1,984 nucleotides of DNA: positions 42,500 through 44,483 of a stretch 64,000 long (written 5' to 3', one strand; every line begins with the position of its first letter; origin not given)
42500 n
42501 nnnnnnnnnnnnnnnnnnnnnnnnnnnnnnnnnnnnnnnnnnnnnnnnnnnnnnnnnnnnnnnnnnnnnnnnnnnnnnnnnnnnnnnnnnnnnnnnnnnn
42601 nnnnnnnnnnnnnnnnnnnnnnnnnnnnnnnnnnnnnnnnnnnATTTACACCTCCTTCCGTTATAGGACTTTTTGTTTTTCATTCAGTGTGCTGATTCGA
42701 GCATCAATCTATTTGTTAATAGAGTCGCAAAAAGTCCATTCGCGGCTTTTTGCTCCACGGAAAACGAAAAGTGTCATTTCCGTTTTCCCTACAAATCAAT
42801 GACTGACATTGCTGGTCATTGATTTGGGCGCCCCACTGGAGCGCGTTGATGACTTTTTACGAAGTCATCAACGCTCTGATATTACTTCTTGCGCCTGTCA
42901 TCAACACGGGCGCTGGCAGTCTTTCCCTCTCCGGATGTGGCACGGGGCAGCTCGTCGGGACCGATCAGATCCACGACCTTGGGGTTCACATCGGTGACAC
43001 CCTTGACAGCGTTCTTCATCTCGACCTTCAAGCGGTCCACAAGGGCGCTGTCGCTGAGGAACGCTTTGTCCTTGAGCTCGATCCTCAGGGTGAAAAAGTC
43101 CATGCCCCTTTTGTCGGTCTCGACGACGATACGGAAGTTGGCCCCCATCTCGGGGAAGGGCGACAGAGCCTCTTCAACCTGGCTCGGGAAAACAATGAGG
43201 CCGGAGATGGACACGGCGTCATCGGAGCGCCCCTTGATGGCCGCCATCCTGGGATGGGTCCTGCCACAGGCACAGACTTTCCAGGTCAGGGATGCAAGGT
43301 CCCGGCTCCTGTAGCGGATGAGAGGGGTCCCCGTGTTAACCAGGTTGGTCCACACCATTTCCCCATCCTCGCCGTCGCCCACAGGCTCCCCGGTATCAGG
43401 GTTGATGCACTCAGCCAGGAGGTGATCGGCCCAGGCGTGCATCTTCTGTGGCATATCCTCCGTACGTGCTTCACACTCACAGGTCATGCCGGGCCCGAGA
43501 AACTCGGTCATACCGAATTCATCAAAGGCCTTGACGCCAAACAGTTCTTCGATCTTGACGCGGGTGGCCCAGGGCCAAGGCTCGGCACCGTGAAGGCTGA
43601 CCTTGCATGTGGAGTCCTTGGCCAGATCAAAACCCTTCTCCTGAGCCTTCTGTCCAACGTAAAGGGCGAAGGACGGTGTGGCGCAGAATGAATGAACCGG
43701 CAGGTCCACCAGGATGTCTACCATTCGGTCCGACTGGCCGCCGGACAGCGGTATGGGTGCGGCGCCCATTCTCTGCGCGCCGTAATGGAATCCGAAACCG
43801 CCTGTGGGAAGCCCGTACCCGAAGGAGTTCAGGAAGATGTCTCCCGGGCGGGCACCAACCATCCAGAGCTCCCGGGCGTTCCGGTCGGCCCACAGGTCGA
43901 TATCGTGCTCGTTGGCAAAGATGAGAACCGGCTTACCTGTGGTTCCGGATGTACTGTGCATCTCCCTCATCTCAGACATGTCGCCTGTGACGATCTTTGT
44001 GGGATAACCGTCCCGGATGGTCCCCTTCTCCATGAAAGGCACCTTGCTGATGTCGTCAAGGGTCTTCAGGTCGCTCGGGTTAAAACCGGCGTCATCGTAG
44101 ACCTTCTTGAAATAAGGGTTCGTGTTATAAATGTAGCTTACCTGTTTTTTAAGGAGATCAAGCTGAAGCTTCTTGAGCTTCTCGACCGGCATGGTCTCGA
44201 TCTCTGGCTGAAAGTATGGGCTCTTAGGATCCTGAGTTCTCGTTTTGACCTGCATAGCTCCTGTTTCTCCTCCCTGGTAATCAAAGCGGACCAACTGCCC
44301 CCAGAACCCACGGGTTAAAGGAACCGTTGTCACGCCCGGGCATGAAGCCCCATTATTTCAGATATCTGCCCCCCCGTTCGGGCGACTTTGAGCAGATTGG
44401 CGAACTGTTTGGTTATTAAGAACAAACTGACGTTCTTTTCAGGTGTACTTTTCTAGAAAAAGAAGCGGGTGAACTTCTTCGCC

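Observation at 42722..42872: Dispersed ~150-bp five-hairpin element family whose stems co-vary between copies (MITE/BIME-like, not recognisable to me as a described family)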

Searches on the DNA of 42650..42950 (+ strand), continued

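Call 71: search_with_rna_model(model_id=R1, sources=[window, L001, L002, L003, L004, L005, L006, L007, L008, L009, L010, L011, L012, L014, L016, L017, L018, L020, L021, L022, L023, L024, L025, L026, L027, L028, L029, L030, L031, L033, L034, L035, L036, L037, L038, L039, L040, L041, L042, L043, L044, L045, L046, L049, L050, L051, L052, L053, L054, L055, L056, L057, L058, L059, L060, L061, L062, L064, L065, L066, L068, L069, L070, L071, L072, L073, L074, L075, L076, L077, L078, L079, L080, L082, L083, L084, L086, L087, L088, L089, L090, L092, L093, L094, L097, L098, L099, L100, L101, L102, L103, L104, L105, L107, L108, L110, L114, L115, L116, L117], max_evalue=1e-12, make_alignment=true)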
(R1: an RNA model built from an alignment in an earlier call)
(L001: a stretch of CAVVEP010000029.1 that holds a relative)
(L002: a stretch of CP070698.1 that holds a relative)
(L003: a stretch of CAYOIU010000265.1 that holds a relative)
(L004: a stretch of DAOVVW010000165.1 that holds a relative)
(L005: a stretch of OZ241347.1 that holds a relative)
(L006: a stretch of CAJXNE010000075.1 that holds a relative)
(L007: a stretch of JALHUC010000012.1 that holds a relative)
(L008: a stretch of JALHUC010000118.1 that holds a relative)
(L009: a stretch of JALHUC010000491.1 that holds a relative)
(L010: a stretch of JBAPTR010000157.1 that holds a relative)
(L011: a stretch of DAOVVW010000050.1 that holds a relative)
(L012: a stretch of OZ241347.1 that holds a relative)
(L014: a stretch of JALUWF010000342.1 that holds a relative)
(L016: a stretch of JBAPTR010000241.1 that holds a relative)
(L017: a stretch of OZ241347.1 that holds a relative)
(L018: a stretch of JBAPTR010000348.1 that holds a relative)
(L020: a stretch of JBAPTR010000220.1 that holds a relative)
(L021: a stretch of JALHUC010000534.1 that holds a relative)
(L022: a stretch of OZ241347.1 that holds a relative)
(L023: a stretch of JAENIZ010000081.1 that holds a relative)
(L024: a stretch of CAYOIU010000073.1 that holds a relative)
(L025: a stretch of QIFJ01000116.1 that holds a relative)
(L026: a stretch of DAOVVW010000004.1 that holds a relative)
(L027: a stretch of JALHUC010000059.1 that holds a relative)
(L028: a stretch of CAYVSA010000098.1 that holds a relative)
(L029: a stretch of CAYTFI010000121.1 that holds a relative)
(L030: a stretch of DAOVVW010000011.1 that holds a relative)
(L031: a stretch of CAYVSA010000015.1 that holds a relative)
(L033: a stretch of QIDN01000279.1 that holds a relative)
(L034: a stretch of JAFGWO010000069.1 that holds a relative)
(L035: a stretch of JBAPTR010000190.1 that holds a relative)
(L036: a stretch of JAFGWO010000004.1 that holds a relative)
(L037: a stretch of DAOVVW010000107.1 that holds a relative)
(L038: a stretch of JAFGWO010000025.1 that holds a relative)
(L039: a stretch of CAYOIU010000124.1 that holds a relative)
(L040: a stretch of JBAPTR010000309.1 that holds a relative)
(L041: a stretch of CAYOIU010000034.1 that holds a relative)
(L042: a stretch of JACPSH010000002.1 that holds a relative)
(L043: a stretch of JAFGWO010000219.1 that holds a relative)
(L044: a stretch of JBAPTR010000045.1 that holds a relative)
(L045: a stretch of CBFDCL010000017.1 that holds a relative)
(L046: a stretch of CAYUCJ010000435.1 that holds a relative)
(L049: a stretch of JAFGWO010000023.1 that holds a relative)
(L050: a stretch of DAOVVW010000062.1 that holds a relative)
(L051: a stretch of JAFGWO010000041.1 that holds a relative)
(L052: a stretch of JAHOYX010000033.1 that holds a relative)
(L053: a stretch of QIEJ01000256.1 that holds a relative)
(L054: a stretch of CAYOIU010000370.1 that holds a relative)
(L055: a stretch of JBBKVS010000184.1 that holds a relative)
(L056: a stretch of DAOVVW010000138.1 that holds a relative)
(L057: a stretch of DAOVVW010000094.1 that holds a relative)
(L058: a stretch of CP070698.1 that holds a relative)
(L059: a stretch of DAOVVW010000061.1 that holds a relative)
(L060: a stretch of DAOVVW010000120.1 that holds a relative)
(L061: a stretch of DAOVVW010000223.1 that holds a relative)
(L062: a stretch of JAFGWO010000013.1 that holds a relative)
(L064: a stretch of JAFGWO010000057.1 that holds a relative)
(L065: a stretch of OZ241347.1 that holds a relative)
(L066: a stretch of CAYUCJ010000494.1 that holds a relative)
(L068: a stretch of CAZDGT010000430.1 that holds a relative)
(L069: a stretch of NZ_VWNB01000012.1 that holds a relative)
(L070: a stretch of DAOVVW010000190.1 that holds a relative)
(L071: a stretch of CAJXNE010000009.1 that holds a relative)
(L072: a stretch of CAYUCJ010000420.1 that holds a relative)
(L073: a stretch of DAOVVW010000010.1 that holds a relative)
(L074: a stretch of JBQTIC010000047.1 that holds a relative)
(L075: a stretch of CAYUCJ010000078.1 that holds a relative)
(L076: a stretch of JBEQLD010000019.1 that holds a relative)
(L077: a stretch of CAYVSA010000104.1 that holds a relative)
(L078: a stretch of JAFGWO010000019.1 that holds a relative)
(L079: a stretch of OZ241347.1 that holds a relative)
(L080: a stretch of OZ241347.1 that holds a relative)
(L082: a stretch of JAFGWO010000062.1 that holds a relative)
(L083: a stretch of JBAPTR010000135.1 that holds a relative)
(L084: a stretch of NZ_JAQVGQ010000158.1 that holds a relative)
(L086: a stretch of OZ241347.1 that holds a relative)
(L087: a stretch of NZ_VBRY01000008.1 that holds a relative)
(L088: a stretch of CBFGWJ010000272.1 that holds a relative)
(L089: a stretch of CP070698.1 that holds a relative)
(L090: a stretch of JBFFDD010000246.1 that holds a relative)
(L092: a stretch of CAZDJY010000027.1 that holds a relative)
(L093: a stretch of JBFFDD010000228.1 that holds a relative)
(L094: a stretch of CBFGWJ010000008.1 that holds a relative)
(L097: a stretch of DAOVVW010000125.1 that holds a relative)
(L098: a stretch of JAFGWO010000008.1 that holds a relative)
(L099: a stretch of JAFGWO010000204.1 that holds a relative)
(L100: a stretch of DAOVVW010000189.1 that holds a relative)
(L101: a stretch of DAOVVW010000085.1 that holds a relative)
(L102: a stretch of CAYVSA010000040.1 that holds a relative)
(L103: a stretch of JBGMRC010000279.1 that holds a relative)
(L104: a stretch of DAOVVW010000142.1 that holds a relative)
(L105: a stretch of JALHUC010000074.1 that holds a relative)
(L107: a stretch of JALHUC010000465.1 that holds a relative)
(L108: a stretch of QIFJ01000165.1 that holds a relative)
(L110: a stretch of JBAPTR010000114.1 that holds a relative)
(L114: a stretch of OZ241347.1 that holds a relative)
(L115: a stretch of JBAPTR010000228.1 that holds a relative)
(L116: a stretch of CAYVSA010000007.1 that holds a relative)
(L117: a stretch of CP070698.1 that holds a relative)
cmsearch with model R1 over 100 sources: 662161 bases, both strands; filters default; matches with E-value up to 1e-12: 126.
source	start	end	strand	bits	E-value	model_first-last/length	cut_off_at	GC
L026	5759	5915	-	179.3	1.9e-47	1-157/157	no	0.44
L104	1446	1601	-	176.5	1.2e-46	1-157/157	no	0.45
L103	145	301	+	176.2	1.5e-46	1-157/157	no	0.46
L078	1394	1550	+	173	1.1e-45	1-157/157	no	0.51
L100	128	284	-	172.3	1.8e-45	1-157/157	no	0.43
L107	2800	2955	+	171.5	3e-45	1-157/157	no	0.44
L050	1674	1830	+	171.2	3.6e-45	1-157/157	no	0.44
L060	205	361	-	170.9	4.3e-45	1-157/157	no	0.46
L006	2036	2192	-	170.9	4.3e-45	1-157/157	no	0.45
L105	4318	4474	+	169.1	1.4e-44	1-157/157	no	0.48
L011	86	242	+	169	1.5e-44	1-157/157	no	0.41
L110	1377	1533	-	167.8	3.2e-44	1-157/157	no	0.43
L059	4880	5036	-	167.6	3.5e-44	1-157/157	no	0.45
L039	4493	4649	+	167.2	4.6e-44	1-157/157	no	0.43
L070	300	456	+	165.9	1.1e-43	1-157/157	no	0.43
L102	4777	4933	+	165.8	1.1e-43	1-157/157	no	0.42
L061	52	207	-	165.4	1.5e-43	1-157/157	no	0.44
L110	78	234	+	165.3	1.6e-43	1-157/157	no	0.45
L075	1119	1275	-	165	1.9e-43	1-157/157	no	0.46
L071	1875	2032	+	164.9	2e-43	1-157/157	no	0.43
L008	31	188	-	164.7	2.3e-43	1-157/157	no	0.52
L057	5323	5479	+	164.6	2.4e-43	1-157/157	no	0.45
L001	3886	4041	-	164.6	2.4e-43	1-157/157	no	0.44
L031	3993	4149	+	164.6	2.5e-43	1-157/157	no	0.42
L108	3162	3319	-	164.3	3.1e-43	1-157/157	no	0.46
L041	1484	1640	-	162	1.3e-42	1-157/157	no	0.45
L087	2843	2999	+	162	1.3e-42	1-157/157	no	0.48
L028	4312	4468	-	161.9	1.4e-42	1-157/157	no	0.45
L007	494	649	-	161.6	1.7e-42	1-157/157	no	0.47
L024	1277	1433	-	160.8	2.9e-42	1-157/157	no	0.46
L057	5163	5320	+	160.3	3.8e-42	1-157/157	no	0.44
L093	629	784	-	160.2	4.1e-42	1-157/157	no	0.48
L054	336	492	-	160.2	4.1e-42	1-157/157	no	0.44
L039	1189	1345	-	160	4.6e-42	1-157/157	no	0.43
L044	6663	6819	+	159.4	6.8e-42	1-157/157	no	0.46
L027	328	483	-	159.4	7e-42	1-157/157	no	0.46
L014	7713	7870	-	158.4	1.3e-41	1-157/157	no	0.42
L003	5865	6018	+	156.7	3.9e-41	1-154/157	3'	0.44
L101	677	834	-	155.7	7.6e-41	1-157/157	no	0.4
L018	30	185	-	155.6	7.8e-41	1-157/157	no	0.46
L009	1157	1313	+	153.9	2.3e-40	1-157/157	no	0.44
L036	5126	5283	-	153.7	2.7e-40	1-157/157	no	0.54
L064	894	1048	-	153.5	3e-40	1-157/157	no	0.53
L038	1322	1479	+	152.5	5.7e-40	1-157/157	no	0.56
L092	5038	5196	+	151.8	9.2e-40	1-157/157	no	0.47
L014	1595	1752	-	148.9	5.8e-39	1-157/157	no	0.45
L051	3964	4120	+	148.6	7.2e-39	1-157/157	no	0.58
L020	3164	3322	-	148.4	7.9e-39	1-157/157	no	0.45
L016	5313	5468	+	147.6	1.4e-38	1-157/157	no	0.5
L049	3780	3936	+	146.9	2.1e-38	1-157/157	no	0.54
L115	610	766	-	146.6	2.6e-38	1-157/157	no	0.46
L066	57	215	-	145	7.3e-38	1-157/157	no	0.45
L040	57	215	-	144.6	9.4e-38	1-157/157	no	0.46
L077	4591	4770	-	144.2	1.2e-37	1-157/157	no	0.42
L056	2175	2329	-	143.5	1.8e-37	1-157/157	no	0.48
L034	772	929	+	142.9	2.8e-37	1-157/157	no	0.53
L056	4395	4550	-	142.7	3.1e-37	1-157/157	no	0.43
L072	1025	1180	-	142.5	3.6e-37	1-157/157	no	0.41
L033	1358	1563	-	141.6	6.4e-37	1-157/157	no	0.49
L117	2100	2256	-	141.1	8.5e-37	1-157/157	no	0.52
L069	4328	4483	+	140.4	1.3e-36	1-157/157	no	0.43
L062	2227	2384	+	139.8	2e-36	1-157/157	no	0.51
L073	1569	1726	+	139.6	2.3e-36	1-157/157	no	0.44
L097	2941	3096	-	138.2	5.4e-36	1-157/157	no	0.46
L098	1644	1800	+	138.2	5.7e-36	1-157/157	no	0.55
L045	64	216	-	138.1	5.8e-36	1-157/157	no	0.51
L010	4414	4570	-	136.9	1.3e-35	1-157/157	no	0.47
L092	1659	1816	-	136.8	1.4e-35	1-157/157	no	0.46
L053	3929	4086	-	136.4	1.8e-35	1-157/157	no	0.47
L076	253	410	-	135.1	4.1e-35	1-157/157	no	0.4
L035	6564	6720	+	135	4.4e-35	1-157/157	no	0.46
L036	5286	5444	-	131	5.7e-34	1-157/157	no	0.55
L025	340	545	+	123.4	7.6e-32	1-157/157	no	0.5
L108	3723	3864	-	122.5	1.3e-31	1-157/157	no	0.5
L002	510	662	+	122.3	1.5e-31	1-157/157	no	0.56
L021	763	917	+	120.3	5.4e-31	1-157/157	no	0.5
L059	2433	2578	+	120.1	6.1e-31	1-157/157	no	0.46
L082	3639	3797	+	118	2.3e-30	1-157/157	no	0.57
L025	1717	1854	-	118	2.4e-30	1-157/157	no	0.47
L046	111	268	-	117.6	3e-30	1-157/157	no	0.44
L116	6550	6702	+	116.4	6.7e-30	1-157/157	no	0.46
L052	48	196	+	116.2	7.7e-30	1-157/157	no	0.53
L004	174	322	-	113.9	3.2e-29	1-157/157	no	0.48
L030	5149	5314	-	112.1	1e-28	1-157/157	no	0.43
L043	3079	3218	+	103.5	2.5e-26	1-157/157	no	0.61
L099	3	155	+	99.7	3e-25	4-157/157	no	0.57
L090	1393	1531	+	97.5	1.2e-24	1-157/157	no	0.63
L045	3353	3512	+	96.2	2.8e-24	1-157/157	no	0.51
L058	6991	7136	+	92.5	2.9e-23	1-157/157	no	0.58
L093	284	416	+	86.5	1.4e-21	1-157/157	no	0.54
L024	3463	3588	-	86.3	1.6e-21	1-157/157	no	0.41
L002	1341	1477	+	85.5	2.6e-21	1-157/157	no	0.56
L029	3218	3345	-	84.6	4.7e-21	1-157/157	no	0.38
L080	7286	7439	-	83.6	9e-21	1-157/157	no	0.44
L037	994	1098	-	83.5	9.6e-21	1-157/157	no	0.37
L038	1483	1635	+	82.2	2.2e-20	1-157/157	no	0.53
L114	2536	2690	-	81.6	3.3e-20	1-157/157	no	0.45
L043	3221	3337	+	81.5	3.5e-20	1-118/157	3'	0.57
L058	242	386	-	79.8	1e-19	1-157/157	no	0.54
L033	1570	1646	-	79.5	1.3e-19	1-157/157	no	0.42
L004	329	405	-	78.5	2.4e-19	1-157/157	no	0.4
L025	257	333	+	78.2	2.9e-19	1-157/157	no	0.43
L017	3846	4000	-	76.1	1.1e-18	1-157/157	no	0.41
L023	2020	2172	-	75.5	1.6e-18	1-157/157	no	0.44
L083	7287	7442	-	75.2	2e-18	1-157/157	no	0.46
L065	3867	4021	-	75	2.2e-18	1-157/157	no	0.38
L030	5322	5398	-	74.7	2.6e-18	1-157/157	no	0.43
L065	2185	2339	-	72.3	1.3e-17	1-157/157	no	0.41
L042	5316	5473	-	71.1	2.8e-17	1-157/157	no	0.47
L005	1752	1905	-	68.7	1.3e-16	1-157/157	no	0.44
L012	5487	5640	-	67.7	2.4e-16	1-157/157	no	0.45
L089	3454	3578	+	64.8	1.6e-15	1-157/157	no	0.59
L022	793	946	-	64.6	1.8e-15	1-157/157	no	0.43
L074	1020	1174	-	63.3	4.1e-15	1-157/157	no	0.48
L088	3129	3266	-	62.7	6e-15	1-157/157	no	0.42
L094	7403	7545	-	62.2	8.2e-15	1-157/157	no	0.43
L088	1456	1603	-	61.2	1.6e-14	1-157/157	no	0.45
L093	492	626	-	57.6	1.6e-13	1-157/157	no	0.39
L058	401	477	-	57.5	1.7e-13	1-157/157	no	0.47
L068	259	413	+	57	2.3e-13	1-157/157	no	0.45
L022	3270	3415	+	55.8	4.9e-13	1-157/157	no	0.5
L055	1275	1401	-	55.1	7.8e-13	1-157/157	no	0.43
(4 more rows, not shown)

Alignment A4: 126 matches aligned to the model, 325 columns, each read 5' to 3' on its own strand. Consensus structure (alignment columns), stored with it:
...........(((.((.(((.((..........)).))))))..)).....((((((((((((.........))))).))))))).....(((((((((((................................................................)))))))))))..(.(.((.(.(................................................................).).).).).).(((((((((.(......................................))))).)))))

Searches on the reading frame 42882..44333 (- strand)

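Call 16: search_protein_families(library=pfam, proteins=[window:42882-44333:-])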
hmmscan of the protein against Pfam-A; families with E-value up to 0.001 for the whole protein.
window:42882-44333:- (483 aa): 2 families
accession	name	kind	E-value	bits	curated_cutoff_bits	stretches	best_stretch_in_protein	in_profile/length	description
PF14535.12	AMP-binding_C_2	-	2.7e-12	47.2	25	1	378-481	1-96/96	AMP-binding enzyme C-terminal domain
PF00501.34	AMP-binding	-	2.5e-10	40.2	29.9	1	127-327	169-373/384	AMP-binding enzyme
